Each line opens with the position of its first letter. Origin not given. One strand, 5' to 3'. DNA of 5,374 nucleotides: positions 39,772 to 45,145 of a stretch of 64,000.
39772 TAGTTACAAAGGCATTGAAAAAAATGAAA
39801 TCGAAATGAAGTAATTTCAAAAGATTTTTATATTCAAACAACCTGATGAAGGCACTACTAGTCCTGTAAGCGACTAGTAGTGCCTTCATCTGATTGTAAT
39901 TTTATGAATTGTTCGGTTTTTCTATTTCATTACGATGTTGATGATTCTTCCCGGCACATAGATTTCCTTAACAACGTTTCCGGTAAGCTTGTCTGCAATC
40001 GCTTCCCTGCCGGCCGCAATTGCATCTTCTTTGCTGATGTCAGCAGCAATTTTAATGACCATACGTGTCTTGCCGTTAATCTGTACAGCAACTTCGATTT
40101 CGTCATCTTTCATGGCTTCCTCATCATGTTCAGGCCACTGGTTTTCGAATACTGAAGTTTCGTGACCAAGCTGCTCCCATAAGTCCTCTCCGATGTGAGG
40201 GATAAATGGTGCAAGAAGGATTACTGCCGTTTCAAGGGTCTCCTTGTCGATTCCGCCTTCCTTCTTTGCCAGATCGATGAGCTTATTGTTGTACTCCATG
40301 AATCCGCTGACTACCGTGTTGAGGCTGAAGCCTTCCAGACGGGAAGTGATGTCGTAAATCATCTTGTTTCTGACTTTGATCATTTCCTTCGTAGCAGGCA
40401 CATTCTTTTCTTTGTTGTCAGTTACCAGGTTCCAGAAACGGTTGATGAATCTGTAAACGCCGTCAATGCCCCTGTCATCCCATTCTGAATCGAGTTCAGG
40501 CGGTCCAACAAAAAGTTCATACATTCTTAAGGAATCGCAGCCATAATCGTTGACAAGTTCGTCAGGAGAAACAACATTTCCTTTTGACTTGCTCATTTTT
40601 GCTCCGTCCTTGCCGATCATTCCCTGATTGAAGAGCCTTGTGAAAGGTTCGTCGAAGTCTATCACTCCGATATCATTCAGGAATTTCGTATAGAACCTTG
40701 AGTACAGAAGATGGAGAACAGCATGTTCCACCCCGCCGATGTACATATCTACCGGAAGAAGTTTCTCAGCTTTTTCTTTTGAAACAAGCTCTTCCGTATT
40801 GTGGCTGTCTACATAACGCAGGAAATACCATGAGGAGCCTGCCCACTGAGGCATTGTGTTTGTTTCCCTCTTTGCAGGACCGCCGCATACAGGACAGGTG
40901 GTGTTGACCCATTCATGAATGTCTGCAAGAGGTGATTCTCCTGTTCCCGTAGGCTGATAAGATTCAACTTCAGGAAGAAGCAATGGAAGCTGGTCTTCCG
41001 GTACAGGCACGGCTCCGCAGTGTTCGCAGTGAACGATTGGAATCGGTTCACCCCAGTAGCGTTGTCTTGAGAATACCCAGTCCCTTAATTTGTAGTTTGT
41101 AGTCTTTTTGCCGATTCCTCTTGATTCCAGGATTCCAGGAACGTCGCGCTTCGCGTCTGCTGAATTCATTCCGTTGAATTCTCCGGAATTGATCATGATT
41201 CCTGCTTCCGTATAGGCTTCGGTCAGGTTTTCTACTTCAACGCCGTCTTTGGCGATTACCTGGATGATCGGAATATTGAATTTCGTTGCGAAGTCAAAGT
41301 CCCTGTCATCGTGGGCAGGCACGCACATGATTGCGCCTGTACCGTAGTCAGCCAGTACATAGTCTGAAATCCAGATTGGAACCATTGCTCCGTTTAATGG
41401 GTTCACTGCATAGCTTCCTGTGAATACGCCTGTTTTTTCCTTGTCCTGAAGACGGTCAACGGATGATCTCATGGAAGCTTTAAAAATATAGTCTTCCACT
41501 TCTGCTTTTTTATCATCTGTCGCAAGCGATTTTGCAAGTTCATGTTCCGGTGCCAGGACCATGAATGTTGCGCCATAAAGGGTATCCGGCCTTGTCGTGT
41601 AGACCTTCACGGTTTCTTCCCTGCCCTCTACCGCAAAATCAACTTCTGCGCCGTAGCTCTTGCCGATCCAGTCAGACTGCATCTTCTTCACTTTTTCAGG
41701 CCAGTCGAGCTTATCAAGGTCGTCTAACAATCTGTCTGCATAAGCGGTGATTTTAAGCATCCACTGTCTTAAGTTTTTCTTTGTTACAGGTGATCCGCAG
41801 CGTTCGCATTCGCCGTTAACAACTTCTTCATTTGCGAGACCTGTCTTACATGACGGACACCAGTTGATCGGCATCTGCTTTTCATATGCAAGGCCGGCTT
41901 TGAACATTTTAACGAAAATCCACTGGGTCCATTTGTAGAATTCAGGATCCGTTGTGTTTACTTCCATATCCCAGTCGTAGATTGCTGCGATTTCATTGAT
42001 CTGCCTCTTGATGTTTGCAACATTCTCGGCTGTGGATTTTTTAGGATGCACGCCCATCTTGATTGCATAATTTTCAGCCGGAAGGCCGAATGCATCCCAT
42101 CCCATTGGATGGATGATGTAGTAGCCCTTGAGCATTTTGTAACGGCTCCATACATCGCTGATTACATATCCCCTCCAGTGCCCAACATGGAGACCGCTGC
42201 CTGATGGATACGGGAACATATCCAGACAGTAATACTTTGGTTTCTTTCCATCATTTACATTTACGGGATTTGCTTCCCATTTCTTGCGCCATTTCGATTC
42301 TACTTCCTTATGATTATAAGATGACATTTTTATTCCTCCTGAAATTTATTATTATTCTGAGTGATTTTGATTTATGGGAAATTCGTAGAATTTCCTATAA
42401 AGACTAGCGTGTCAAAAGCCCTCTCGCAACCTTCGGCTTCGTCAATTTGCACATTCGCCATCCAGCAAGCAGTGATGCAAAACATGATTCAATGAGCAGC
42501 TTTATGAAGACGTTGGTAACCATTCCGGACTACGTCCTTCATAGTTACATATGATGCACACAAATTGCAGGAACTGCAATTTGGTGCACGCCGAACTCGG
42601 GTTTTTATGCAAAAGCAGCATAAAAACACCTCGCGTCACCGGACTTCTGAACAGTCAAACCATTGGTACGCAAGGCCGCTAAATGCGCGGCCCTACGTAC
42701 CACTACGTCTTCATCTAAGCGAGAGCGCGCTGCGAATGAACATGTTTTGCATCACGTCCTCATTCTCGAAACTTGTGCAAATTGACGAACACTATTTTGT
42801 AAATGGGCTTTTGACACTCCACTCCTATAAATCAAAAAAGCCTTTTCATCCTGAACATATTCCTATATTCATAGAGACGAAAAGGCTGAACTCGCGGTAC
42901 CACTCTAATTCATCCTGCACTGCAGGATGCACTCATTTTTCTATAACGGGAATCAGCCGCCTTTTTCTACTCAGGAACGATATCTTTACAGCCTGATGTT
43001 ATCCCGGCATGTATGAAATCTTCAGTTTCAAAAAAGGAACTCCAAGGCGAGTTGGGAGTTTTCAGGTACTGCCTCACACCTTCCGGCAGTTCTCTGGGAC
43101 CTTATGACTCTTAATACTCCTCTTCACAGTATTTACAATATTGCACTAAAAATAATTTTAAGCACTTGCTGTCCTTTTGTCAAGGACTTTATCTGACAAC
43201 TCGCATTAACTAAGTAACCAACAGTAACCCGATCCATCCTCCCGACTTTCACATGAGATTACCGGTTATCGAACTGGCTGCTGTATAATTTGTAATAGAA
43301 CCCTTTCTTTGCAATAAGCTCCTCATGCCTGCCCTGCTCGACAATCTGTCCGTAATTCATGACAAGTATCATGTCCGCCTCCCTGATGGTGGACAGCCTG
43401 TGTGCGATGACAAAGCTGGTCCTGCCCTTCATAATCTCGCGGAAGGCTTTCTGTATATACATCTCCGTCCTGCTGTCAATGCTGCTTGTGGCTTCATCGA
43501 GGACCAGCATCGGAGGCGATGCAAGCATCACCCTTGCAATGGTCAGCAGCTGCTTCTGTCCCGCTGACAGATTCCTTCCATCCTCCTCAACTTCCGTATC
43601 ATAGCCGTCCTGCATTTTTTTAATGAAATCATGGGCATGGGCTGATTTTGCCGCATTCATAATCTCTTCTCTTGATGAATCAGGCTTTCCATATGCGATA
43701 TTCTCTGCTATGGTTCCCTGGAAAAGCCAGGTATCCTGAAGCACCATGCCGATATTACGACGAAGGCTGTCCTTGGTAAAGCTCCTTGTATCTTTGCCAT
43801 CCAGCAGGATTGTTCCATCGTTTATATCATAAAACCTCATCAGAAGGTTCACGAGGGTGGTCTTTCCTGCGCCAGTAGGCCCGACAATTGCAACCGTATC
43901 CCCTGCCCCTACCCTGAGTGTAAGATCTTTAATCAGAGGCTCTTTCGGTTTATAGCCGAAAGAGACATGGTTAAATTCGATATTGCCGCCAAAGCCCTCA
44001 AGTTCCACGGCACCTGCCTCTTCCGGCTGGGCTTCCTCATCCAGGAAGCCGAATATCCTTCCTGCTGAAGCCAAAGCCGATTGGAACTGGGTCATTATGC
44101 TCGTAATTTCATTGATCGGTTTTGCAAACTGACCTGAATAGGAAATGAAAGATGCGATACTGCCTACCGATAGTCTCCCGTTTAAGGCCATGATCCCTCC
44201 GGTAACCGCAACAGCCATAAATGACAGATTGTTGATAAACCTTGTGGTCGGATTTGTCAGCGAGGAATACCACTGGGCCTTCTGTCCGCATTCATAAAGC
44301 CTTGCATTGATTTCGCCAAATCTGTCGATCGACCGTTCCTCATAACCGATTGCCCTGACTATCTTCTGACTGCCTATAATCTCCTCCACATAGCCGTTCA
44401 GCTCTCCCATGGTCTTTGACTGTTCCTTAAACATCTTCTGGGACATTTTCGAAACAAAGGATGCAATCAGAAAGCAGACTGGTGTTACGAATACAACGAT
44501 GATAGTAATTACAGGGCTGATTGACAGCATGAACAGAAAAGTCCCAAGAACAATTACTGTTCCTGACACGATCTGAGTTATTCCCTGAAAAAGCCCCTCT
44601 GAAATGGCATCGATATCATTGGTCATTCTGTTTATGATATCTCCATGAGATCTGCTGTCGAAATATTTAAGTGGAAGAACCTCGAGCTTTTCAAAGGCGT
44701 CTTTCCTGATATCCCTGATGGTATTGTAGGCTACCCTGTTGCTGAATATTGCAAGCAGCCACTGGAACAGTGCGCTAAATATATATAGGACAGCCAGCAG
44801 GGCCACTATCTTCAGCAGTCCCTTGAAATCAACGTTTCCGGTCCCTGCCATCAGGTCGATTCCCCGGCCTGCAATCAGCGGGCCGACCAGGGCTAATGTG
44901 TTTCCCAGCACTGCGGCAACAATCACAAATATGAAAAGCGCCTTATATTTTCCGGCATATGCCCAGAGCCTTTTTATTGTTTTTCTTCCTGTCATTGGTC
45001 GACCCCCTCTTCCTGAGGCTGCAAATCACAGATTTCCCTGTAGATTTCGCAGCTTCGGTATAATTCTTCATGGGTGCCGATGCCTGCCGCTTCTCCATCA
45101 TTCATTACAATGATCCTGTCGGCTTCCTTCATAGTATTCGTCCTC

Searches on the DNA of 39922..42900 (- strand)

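Call 10: search_rna_families(source=window, start=42300, end=42900, threshold=evalue, max_evalue=10)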
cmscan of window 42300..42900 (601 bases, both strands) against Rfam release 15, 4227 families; matches with E-value up to 10: 7.
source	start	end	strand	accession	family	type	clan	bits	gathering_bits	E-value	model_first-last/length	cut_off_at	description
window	42540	42654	-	RF01858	RsaF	Gene; sRNA;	-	18.7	60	0.6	1-119/119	no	RNA Staph. aureus F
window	42839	42887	-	RF04161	mir-3688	Gene; miRNA;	-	18.1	84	0.87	20-69/88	no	mir-3688 microRNA precursor family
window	42603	42642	+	RF01810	pntA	Gene; sRNA;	-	17.3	54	6.7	1-62/62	no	pntA sRNA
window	42776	42886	+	RF02822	Srn266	Gene; sRNA;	-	15.3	63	9.5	1-112/112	no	Streptococcus RNA 266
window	42839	42887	+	RF04161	mir-3688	Gene; miRNA;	-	14.9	84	7.1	20-69/88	no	mir-3688 microRNA precursor family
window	42486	42511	-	RF01330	CRISPR-DR16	Gene; CRISPR;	-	14.6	35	3.3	1-37/37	no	CRISPR RNA direct repeat element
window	42525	42558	-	RF03027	RT-6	Gene; sRNA;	-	12.9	46.7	5.2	1-75/75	no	RT-6 RNA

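Call 37: search_dna_similar(query=L058:2140-2432:+, collection=plasmids, mode=distant, max_evalue=0.01)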
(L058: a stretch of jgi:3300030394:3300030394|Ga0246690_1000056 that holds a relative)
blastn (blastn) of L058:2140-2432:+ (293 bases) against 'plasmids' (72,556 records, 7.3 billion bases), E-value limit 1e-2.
No match.

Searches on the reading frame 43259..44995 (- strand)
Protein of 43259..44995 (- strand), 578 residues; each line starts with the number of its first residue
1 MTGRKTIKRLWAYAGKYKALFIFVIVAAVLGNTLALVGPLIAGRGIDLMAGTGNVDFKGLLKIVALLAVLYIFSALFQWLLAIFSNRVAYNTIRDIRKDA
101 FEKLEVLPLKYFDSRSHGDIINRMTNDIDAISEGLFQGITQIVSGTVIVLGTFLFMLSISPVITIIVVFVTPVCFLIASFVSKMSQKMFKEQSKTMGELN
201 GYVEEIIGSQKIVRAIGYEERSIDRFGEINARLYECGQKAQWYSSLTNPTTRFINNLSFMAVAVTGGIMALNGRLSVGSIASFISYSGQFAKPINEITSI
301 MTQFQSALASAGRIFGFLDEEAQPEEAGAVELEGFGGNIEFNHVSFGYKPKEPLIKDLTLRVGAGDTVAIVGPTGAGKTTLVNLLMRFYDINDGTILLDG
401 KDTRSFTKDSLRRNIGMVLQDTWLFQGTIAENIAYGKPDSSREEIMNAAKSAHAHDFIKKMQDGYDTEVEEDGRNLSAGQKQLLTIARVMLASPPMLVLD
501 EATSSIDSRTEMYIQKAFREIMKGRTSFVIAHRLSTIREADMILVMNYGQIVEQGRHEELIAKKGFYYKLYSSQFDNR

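Call 23: search_protein_families(library=pfam, proteins=[window:43259-44995:-])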
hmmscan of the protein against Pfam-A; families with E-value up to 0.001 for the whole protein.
window:43259-44995:- (578 aa): 4 families
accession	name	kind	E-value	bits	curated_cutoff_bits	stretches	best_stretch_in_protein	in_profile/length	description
PF00664.28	ABC_membrane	-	8.3e-54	183.5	28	1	21-292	1-272/274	ABC transporter transmembrane region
PF00005.33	ABC_tran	-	1.5e-31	110.2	25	1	356-504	2-137/137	ABC transporter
PF02463.25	SMC_N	-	6.7e-06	26.1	40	1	468-546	135-211/220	RecF/RecN/SMC N terminal domain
PF13401.12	AAA_22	-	1e-05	26.3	27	1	368-503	8-94/130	AAA domain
